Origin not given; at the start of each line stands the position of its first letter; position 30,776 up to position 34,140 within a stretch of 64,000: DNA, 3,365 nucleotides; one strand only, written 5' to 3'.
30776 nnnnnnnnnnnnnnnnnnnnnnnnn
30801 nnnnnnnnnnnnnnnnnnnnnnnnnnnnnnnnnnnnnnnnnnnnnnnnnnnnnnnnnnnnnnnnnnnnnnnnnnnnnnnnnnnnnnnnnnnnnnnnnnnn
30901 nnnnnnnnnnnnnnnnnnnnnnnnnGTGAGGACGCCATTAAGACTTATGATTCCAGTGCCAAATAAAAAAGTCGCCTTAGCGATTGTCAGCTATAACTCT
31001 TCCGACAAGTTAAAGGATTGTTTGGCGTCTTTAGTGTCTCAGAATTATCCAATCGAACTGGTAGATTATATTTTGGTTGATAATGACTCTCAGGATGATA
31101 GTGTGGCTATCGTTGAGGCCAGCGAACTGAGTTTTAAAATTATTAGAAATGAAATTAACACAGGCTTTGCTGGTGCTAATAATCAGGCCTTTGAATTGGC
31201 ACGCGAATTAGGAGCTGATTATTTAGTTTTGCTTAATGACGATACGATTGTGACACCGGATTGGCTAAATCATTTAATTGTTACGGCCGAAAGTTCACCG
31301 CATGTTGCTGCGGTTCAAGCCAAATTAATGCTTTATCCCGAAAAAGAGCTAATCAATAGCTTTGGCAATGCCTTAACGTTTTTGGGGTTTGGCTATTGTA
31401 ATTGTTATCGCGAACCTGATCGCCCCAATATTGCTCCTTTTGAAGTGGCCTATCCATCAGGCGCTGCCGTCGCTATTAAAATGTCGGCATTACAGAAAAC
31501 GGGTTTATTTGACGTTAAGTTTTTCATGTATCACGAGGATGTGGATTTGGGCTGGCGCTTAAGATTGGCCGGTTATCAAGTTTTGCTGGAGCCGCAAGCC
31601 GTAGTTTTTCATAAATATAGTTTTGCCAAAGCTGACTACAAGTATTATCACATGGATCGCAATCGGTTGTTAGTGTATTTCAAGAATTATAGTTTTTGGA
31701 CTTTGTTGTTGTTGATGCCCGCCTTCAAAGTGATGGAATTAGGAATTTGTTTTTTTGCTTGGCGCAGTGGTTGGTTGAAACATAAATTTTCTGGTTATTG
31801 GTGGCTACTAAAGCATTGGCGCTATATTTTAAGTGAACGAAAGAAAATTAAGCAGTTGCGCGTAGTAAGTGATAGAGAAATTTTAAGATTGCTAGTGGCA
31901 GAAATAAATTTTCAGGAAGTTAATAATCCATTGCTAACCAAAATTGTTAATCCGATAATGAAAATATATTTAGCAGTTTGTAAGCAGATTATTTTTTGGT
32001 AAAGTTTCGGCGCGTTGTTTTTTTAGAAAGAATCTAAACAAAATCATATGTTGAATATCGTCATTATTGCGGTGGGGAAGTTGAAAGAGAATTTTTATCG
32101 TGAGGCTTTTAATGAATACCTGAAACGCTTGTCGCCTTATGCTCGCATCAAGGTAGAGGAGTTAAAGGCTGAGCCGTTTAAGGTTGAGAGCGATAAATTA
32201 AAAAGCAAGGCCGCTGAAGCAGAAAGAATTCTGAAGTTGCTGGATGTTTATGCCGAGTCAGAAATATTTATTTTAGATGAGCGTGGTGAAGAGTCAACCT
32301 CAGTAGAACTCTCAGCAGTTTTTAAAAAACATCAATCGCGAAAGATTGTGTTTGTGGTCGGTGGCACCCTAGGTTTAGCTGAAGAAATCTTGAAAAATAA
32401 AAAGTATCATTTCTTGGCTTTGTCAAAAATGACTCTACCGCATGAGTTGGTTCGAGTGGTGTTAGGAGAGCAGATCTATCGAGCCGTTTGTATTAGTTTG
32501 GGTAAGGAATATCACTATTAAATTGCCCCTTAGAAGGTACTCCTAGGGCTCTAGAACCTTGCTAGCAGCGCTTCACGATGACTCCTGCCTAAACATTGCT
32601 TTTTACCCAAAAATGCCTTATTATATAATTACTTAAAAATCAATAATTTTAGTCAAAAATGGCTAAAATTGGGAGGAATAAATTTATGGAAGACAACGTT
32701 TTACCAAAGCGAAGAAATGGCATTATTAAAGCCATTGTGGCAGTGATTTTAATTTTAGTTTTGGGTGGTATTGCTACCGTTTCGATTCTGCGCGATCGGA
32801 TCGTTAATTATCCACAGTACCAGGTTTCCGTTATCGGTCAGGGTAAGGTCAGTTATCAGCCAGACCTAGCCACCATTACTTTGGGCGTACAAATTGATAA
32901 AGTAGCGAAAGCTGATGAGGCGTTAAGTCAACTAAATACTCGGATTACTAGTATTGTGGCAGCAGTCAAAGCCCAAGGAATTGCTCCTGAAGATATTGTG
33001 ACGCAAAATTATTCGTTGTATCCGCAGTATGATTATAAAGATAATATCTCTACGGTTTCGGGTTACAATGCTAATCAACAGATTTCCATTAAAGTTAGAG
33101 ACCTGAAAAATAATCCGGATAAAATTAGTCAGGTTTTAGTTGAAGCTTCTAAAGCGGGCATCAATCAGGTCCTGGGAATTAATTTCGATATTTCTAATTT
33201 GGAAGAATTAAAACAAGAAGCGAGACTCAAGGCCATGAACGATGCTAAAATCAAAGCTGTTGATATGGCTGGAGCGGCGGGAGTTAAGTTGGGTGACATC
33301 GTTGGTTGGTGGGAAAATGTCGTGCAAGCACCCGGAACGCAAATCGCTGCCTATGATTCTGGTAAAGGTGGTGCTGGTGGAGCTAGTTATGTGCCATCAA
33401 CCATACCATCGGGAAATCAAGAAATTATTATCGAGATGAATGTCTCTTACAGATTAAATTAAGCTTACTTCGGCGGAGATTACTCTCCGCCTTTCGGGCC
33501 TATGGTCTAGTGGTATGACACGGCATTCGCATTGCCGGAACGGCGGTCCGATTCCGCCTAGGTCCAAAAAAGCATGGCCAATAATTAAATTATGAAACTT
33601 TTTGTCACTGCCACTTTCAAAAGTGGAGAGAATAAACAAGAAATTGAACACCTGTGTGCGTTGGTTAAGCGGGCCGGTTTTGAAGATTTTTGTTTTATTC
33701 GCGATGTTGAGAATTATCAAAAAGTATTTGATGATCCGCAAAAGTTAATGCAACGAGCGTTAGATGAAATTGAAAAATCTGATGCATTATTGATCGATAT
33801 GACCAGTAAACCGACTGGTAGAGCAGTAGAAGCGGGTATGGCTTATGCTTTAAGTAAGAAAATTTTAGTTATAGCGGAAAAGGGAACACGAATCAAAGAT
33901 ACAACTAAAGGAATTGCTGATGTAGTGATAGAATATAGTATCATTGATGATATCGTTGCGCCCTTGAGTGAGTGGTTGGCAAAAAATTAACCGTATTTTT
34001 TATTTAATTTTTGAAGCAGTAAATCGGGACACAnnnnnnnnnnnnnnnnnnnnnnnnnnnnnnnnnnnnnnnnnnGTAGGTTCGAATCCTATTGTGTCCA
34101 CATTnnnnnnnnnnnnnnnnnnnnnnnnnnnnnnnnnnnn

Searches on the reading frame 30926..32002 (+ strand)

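Call 10: search_protein_families(library=pfam, proteins=[window:30926-32002:+], max_evalue=0.001)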
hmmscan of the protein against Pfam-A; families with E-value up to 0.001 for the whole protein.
window:30926-32002:+ (358 aa): 3 families
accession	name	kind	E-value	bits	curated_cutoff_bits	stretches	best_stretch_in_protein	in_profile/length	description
PF00535.33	Glycos_transf_2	-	1.7e-21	77.4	23.3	1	19-131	3-113/168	Glycosyl transferase family 2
PF13641.12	Glyco_tranf_2_3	-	1e-17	65.3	27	1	16-229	3-211/230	Glycosyltransferase like family 2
PF13632.12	Glyco_trans_2_3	-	1.8e-08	34.9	27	1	100-236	2-130/198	Glycosyl transferase family group 2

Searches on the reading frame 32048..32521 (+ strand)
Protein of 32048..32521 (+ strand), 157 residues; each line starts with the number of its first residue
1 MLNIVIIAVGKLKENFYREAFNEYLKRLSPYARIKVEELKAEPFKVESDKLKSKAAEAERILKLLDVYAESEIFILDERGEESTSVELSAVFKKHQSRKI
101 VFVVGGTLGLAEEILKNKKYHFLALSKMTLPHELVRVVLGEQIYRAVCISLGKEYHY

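Call 10: search_protein_families(library=pfam, proteins=[window:32048-32521:+], max_evalue=0.001)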
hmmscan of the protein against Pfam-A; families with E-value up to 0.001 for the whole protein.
window:32048-32521:+ (157 aa): 1 family
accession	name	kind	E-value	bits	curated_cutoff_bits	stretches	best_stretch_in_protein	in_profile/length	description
PF02590.22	SPOUT_MTase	-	5.1e-43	147.2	27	1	3-156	2-154/154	Predicted SPOUT methyltransferase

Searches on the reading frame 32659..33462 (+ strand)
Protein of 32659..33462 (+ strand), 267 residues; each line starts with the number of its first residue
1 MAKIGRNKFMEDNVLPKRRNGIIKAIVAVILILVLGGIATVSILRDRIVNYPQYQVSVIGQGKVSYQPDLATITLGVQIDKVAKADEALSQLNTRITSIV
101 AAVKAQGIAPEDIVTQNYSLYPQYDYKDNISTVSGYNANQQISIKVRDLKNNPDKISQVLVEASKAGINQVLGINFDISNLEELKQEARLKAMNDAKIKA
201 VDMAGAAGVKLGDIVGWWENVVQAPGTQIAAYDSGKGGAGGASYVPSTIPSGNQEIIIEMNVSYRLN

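Call 10: search_protein_families(library=pfam, proteins=[window:32659-33462:+], max_evalue=0.001)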
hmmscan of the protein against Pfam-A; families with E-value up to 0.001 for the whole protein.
window:32659-33462:+ (267 aa): 1 family
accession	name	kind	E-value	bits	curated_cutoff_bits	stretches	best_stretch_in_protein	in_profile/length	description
PF04402.19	SIMPL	-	5.8e-43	148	25.2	1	56-264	1-205/205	Protein of unknown function (DUF541)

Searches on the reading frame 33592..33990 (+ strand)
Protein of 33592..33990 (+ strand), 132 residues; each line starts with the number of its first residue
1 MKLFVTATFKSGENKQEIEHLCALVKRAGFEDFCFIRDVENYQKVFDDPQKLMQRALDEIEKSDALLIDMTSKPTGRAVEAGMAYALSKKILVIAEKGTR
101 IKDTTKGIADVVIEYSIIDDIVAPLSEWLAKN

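Call 10: search_protein_families(library=pfam, proteins=[window:33592-33990:+], max_evalue=0.001)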
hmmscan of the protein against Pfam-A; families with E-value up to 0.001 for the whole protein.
window:33592-33990:+ (132 aa): 1 family
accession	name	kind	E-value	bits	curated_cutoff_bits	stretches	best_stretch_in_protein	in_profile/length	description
PF05014.21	Nuc_deoxyrib_tr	-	2.5e-07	31.3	28.8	1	9-100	9-102/117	Nucleoside 2-deoxyribosyltransferase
